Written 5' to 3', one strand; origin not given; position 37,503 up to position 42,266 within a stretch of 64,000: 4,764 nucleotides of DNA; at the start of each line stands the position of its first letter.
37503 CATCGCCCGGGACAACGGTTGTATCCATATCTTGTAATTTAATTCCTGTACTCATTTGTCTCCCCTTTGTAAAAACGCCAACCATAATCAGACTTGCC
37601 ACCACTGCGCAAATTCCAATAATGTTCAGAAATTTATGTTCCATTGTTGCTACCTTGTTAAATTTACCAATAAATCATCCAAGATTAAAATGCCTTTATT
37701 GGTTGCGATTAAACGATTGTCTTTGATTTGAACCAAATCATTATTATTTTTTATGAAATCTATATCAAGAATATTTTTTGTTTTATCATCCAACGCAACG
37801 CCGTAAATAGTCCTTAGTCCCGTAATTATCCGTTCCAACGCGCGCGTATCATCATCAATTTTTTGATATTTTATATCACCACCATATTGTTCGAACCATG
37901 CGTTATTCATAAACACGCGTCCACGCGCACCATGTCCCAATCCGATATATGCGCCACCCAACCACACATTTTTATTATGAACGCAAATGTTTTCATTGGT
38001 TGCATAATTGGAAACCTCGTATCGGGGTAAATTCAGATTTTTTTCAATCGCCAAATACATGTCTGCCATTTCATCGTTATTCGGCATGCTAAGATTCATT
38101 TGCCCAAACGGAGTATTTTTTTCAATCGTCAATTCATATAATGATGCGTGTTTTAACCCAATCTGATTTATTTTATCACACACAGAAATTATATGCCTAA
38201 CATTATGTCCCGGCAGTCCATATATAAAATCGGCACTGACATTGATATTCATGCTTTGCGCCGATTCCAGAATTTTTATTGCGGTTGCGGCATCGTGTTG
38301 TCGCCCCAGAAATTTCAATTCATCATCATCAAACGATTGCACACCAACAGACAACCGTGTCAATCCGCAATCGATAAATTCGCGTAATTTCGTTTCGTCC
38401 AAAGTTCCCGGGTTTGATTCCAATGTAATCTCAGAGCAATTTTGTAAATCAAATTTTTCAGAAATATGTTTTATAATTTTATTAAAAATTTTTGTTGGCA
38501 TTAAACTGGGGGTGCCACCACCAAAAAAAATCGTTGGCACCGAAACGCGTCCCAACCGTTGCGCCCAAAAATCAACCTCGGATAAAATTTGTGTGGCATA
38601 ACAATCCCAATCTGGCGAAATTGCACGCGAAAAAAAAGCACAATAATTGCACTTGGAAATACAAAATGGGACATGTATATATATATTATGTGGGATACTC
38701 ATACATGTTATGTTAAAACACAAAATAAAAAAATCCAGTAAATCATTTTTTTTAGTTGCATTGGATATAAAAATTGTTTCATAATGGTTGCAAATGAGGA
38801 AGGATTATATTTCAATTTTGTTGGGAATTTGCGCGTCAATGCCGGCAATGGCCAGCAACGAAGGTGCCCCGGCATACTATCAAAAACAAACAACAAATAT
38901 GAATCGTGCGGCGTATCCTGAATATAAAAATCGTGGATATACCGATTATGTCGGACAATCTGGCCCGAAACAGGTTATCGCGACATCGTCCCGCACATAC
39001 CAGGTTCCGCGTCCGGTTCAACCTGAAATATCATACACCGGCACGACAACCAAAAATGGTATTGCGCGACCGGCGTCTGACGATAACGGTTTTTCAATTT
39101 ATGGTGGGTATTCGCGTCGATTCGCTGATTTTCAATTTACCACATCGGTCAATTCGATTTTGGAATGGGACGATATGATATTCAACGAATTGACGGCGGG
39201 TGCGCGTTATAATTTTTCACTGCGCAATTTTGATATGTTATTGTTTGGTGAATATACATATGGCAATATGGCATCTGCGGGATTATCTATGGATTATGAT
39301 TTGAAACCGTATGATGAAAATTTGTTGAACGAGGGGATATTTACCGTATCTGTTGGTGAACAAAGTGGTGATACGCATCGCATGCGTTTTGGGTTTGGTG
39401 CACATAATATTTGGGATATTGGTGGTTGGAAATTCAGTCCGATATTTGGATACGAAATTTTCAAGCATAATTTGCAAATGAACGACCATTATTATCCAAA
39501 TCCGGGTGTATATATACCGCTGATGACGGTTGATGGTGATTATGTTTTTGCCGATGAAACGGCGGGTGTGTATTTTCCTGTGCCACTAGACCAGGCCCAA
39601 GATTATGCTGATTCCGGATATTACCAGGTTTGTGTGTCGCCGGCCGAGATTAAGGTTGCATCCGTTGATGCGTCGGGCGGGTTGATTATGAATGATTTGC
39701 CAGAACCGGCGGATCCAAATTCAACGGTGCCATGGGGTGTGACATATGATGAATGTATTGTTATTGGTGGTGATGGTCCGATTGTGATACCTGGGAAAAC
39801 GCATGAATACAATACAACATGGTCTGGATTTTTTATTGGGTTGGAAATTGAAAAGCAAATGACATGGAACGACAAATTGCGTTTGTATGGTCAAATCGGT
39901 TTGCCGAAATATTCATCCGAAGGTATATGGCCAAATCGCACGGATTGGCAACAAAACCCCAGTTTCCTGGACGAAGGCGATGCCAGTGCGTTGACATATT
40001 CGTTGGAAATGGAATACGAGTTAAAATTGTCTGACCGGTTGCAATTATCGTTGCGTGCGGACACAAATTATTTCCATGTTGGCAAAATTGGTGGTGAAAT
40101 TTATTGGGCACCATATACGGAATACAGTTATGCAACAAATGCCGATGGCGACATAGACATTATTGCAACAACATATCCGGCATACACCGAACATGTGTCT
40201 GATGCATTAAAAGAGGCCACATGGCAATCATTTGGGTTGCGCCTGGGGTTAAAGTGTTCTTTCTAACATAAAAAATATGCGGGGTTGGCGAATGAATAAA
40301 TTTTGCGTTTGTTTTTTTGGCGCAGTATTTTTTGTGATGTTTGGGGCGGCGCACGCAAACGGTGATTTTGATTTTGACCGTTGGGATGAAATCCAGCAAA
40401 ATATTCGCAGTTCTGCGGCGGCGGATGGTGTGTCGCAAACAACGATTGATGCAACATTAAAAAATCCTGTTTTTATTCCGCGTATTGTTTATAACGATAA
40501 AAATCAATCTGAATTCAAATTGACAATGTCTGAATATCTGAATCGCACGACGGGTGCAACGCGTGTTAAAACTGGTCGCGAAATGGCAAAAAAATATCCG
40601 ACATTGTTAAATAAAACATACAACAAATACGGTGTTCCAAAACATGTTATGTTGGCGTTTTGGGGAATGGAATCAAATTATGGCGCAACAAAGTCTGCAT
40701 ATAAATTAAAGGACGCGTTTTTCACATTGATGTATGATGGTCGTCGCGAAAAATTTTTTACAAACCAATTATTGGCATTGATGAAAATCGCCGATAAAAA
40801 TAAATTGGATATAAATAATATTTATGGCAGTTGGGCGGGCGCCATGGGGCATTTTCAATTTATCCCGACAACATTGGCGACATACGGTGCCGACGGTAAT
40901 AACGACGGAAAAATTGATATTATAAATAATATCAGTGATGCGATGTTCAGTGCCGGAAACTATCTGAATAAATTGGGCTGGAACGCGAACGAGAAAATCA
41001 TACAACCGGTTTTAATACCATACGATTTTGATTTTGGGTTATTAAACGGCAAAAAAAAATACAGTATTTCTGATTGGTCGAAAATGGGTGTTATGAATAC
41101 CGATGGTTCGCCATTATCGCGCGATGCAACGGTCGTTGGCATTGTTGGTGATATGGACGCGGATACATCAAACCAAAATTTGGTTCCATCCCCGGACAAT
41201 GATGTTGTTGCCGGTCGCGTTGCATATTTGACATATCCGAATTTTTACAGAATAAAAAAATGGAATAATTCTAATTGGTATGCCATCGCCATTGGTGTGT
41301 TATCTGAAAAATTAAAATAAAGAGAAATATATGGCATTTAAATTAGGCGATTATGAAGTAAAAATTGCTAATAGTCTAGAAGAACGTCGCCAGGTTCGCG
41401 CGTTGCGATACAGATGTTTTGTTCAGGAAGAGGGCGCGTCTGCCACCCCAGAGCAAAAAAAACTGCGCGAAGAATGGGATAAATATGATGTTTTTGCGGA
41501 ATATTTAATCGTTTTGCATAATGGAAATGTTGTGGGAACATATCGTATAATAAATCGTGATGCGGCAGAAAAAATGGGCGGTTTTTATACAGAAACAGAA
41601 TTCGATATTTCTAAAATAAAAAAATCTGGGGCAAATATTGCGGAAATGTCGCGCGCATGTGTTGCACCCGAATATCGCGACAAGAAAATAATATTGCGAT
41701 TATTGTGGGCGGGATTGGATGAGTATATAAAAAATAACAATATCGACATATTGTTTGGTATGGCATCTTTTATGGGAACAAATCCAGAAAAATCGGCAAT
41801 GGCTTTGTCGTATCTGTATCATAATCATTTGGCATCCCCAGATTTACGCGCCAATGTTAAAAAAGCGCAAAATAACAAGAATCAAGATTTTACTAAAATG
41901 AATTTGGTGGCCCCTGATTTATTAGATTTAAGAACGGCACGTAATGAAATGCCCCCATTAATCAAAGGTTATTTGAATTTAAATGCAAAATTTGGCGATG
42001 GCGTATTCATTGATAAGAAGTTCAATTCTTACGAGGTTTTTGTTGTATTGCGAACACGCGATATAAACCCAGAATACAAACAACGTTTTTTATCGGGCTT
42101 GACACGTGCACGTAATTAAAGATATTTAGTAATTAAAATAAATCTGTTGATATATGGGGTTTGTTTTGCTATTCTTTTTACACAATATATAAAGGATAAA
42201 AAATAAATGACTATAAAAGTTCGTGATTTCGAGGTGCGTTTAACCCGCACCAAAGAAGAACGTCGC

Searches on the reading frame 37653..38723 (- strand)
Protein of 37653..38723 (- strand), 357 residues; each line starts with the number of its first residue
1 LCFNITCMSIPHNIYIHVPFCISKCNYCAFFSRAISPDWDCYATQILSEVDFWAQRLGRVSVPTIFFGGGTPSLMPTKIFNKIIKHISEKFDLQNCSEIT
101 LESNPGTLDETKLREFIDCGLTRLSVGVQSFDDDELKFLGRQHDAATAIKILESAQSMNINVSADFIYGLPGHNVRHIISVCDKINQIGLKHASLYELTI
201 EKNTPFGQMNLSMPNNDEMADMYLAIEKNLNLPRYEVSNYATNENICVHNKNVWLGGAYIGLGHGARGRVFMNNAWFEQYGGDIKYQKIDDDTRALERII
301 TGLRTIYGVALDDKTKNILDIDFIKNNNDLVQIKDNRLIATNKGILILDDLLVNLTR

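Call 28: search_protein_families(library=pfam, proteins=[window:37653-38723:-], max_evalue=0.001)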
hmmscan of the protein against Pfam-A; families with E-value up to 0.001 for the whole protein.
window:37653-38723:- (357 aa): 1 family
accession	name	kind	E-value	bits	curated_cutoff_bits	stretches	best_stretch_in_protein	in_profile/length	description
PF04055.27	Radical_SAM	-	5.5e-25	88.9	29.5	1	15-183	1-164/166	Radical SAM superfamily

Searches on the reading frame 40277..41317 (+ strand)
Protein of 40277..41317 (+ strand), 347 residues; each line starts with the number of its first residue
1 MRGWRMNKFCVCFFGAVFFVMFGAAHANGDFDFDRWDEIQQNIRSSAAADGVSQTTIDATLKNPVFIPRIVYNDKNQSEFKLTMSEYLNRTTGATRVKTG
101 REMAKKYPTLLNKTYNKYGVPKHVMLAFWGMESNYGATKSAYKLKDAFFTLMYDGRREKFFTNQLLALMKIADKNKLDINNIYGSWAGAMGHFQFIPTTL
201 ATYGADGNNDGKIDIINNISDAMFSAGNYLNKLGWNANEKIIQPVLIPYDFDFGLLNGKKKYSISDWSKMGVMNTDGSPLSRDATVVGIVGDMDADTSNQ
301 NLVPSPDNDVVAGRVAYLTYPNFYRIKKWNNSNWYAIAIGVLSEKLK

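Call 28: search_protein_families(library=pfam, proteins=[window:40277-41317:+], max_evalue=0.001)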
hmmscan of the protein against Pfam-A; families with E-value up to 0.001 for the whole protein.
window:40277-41317:+ (347 aa): 1 family
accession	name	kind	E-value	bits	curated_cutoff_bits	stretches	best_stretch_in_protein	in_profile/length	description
PF13406.11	SLT_2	-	1.6e-84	284.1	24.3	1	39-344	5-292/292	Transglycosylase SLT domain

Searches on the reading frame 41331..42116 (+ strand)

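Call 69: search_protein_families(library=pfam, proteins=[window:41331-42116:+], max_evalue=0.0001)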
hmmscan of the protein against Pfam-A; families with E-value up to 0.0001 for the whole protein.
window:41331-42116:+ (262 aa): 3 families
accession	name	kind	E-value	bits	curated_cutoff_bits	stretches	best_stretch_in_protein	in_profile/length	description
PF13444.12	Acetyltransf_5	-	5.7e-27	94.8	22.4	1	25-126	1-102/102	Acetyltransferase (GNAT) domain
PF21926.2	FeeM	-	2e-08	34.6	27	1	22-141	2-118/158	N-acyl amino acid synthase FeeM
PF13527.13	Acetyltransf_9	-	1.1e-05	25.8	25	0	17-76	8-61/127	Acetyltransferase (GNAT) domain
